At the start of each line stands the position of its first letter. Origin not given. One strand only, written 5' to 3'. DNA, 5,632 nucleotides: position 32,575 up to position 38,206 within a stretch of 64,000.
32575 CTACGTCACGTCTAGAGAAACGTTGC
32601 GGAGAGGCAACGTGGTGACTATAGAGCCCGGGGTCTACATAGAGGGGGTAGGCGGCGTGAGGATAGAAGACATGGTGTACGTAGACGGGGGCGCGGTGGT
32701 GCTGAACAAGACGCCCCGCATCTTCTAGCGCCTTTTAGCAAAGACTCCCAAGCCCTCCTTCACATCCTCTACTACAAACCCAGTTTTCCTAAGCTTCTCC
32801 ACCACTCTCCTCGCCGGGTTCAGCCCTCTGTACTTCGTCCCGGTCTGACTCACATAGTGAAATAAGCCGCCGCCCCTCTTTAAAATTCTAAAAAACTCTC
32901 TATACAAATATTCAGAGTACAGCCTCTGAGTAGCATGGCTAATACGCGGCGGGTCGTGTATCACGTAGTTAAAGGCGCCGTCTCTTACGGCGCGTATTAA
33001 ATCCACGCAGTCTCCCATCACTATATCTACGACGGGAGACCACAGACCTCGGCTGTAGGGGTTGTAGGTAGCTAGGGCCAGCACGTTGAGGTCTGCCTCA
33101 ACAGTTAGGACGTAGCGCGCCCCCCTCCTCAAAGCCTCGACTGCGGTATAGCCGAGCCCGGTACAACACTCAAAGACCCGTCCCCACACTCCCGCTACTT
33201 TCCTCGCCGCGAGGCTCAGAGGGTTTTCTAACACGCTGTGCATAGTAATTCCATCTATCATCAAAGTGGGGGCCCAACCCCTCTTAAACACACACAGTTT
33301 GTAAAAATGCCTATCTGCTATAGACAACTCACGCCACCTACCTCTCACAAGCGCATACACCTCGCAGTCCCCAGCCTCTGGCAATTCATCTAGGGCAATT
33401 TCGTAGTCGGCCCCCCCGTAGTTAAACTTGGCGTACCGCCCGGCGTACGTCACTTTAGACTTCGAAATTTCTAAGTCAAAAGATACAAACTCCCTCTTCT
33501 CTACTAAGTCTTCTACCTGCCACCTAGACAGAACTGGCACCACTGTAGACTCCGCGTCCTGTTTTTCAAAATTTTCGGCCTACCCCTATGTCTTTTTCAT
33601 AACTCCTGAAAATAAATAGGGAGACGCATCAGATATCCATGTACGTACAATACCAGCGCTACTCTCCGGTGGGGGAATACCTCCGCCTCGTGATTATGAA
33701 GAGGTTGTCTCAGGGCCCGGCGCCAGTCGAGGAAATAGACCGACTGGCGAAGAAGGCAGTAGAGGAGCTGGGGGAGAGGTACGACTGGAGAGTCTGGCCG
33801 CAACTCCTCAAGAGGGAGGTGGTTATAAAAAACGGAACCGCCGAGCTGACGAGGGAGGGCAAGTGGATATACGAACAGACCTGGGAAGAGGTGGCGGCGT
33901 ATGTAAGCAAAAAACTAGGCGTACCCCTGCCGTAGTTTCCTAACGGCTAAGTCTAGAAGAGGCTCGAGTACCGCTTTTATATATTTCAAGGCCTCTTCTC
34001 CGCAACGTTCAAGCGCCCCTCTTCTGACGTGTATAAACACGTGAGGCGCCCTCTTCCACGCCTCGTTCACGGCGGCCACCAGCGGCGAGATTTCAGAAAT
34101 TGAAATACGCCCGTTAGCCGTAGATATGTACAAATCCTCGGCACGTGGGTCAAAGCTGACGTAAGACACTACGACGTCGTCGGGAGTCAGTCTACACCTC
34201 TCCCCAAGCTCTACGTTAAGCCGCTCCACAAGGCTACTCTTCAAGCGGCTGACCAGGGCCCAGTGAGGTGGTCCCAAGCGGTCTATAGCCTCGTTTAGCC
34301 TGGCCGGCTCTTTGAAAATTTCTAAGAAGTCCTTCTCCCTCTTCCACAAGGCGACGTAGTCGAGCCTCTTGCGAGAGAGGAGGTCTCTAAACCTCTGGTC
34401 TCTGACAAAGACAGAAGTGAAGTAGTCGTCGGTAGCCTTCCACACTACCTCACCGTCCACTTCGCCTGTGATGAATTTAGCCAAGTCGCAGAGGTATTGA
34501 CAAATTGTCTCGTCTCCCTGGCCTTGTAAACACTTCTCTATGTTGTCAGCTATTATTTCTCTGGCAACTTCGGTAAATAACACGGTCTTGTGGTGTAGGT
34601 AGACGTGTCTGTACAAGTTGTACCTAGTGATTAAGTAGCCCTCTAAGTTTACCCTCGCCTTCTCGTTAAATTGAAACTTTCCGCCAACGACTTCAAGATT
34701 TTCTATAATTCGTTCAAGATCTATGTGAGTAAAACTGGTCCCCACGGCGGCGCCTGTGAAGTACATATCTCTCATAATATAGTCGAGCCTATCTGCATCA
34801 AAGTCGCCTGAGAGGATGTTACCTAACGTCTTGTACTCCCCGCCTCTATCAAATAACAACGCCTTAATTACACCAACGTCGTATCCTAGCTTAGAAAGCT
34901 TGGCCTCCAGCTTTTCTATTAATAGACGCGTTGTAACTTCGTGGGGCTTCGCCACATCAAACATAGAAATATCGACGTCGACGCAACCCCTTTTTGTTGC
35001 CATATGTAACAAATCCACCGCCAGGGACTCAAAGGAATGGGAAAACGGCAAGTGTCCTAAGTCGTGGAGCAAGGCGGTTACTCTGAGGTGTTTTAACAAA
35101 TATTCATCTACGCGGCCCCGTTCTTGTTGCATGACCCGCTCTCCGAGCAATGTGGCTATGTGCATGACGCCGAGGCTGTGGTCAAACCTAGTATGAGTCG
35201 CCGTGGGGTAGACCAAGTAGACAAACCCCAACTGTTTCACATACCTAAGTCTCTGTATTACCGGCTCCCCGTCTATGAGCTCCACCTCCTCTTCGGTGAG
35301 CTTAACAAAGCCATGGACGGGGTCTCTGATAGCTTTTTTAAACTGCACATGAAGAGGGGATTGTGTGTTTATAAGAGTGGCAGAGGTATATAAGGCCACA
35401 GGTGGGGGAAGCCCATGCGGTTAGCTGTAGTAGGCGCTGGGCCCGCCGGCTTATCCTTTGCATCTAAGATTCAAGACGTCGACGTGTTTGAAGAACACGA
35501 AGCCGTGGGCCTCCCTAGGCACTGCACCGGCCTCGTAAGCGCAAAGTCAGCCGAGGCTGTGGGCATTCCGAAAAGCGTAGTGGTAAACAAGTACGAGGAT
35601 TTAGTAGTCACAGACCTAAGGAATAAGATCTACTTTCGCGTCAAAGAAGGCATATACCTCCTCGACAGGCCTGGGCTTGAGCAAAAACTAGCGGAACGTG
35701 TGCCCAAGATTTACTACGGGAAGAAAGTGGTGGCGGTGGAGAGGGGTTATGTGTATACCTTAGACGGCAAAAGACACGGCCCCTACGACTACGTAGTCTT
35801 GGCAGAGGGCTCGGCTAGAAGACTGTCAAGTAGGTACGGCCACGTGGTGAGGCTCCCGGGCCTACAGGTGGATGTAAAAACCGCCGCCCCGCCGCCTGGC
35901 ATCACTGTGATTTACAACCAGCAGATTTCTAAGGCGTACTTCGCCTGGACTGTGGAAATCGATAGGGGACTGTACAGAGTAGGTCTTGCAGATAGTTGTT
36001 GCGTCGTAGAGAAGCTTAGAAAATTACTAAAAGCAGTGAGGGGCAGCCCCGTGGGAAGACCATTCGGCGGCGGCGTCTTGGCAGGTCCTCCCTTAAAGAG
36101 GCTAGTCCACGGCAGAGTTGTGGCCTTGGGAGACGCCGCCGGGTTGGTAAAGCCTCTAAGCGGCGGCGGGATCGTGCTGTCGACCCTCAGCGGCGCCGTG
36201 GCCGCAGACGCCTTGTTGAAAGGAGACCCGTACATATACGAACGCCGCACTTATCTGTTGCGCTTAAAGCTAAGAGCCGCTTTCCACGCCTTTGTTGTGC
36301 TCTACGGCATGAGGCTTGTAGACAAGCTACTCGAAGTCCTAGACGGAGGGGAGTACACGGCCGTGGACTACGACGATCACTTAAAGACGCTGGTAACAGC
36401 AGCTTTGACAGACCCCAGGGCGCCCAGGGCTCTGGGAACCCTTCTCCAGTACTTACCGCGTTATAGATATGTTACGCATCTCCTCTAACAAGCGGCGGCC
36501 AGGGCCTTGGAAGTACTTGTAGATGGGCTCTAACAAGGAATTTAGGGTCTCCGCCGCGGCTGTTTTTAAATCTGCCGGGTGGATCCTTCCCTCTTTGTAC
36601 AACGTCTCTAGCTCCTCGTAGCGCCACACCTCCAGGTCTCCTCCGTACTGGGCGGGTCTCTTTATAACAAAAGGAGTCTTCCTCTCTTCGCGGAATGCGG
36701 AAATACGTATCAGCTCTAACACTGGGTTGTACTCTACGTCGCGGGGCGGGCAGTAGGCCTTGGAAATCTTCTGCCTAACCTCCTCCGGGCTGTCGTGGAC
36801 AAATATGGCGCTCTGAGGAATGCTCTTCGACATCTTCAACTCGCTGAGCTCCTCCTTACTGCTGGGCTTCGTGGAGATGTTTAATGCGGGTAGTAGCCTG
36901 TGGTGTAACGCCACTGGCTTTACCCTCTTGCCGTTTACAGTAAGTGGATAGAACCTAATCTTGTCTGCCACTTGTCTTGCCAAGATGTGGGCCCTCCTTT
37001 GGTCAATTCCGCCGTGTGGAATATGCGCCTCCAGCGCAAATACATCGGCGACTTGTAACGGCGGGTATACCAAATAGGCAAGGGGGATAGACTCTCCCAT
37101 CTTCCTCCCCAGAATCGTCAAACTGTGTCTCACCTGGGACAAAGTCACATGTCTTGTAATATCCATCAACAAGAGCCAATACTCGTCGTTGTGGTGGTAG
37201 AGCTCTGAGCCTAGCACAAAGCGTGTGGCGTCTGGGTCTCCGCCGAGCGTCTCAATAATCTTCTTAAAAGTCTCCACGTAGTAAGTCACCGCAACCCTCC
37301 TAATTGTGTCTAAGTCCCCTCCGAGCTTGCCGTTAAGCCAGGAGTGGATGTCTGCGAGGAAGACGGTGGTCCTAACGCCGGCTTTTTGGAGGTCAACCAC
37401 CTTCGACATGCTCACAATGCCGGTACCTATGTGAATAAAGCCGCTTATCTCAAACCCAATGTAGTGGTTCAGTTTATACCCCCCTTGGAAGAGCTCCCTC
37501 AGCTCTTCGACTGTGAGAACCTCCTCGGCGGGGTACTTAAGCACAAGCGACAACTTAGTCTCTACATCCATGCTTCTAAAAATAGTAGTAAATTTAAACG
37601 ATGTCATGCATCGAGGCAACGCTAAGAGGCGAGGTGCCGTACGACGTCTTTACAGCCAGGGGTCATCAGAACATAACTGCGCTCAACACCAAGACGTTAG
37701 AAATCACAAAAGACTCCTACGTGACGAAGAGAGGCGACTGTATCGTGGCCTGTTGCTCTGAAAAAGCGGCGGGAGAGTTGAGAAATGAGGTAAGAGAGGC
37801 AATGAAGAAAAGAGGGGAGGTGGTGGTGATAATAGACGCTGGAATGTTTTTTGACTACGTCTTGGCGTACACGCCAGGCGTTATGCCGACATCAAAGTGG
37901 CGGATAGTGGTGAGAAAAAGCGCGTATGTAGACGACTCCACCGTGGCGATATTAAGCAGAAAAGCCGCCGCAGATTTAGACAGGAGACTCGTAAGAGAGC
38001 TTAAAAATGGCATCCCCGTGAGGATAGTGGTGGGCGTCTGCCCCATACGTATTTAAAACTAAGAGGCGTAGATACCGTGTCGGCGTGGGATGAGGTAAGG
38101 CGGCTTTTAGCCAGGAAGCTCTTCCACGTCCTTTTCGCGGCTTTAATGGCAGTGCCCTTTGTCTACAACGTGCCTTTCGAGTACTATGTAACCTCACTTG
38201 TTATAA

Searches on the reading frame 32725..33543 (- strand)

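Call 68: search_protein_families(library=pfam, proteins=[window:32725-33543:-], max_evalue=0.00001)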
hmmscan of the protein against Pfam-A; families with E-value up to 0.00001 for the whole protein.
window:32725-33543:- (272 aa): 1 family
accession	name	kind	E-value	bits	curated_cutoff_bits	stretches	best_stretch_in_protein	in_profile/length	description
PF03602.21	Cons_hypoth95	-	2.3e-06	27.8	24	1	121-200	43-123/182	Conserved hypothetical protein 95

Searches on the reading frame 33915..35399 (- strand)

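Call 69: search_protein_families(library=pfam, proteins=[window:33915-35399:-], max_evalue=0.00001)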
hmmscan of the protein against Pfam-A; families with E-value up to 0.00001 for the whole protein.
window:33915-35399:- (494 aa): 2 families
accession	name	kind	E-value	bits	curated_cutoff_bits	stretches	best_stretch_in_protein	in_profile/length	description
PF19276.4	HD_assoc_2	-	1.5e-08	34.8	23.1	0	226-292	1-63/222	HD associated region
PF01966.28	HD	-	4e-08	34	22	1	71-164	1-69/116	HD domain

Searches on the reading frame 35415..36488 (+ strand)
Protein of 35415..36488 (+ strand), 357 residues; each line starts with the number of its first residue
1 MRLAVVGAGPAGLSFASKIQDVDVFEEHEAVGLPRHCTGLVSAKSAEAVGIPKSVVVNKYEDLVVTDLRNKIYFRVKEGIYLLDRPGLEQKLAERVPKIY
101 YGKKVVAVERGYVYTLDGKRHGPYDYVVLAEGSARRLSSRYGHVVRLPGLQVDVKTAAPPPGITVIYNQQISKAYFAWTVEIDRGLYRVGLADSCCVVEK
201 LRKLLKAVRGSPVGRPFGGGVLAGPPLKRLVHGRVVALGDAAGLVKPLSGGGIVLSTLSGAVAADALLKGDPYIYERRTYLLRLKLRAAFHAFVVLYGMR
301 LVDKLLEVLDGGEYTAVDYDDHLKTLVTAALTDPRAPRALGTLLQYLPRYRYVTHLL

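Call 69: search_protein_families(library=pfam, proteins=[window:35415-36488:+], max_evalue=0.00001)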
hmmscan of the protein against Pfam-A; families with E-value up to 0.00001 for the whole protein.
window:35415-36488:+ (357 aa): 1 family
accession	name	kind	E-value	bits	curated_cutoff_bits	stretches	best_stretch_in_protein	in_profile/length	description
PF07992.20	Pyr_redox_2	-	1.6e-06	28.2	26.1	1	2-137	2-113/291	Pyridine nucleotide-disulphide oxidoreductase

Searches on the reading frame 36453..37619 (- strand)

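Call 69: search_protein_families(library=pfam, proteins=[window:36453-37619:-], max_evalue=0.00001)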
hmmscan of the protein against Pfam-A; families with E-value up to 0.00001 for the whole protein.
window:36453-37619:- (388 aa): 1 family
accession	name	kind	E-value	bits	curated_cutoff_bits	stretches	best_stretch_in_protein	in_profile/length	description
PF00579.31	tRNA-synt_1b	-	5.4e-40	138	21.1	1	50-363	6-291/292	tRNA synthetases class I (W and Y)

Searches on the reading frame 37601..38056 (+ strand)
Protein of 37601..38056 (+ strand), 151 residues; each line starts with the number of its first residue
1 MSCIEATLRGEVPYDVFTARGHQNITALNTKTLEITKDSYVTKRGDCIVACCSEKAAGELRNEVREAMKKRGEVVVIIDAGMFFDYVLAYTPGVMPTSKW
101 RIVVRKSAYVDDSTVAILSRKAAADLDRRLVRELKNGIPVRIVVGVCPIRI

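Call 69: search_protein_families(library=pfam, proteins=[window:37601-38056:+], max_evalue=0.00001)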
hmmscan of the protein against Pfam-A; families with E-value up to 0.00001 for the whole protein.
window:37601-38056:+ (151 aa): 1 family
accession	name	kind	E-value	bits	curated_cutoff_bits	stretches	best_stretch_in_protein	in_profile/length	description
PF04027.18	DUF371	-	2.9e-38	131.3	25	1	18-145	2-131/133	Domain of unknown function (DUF371)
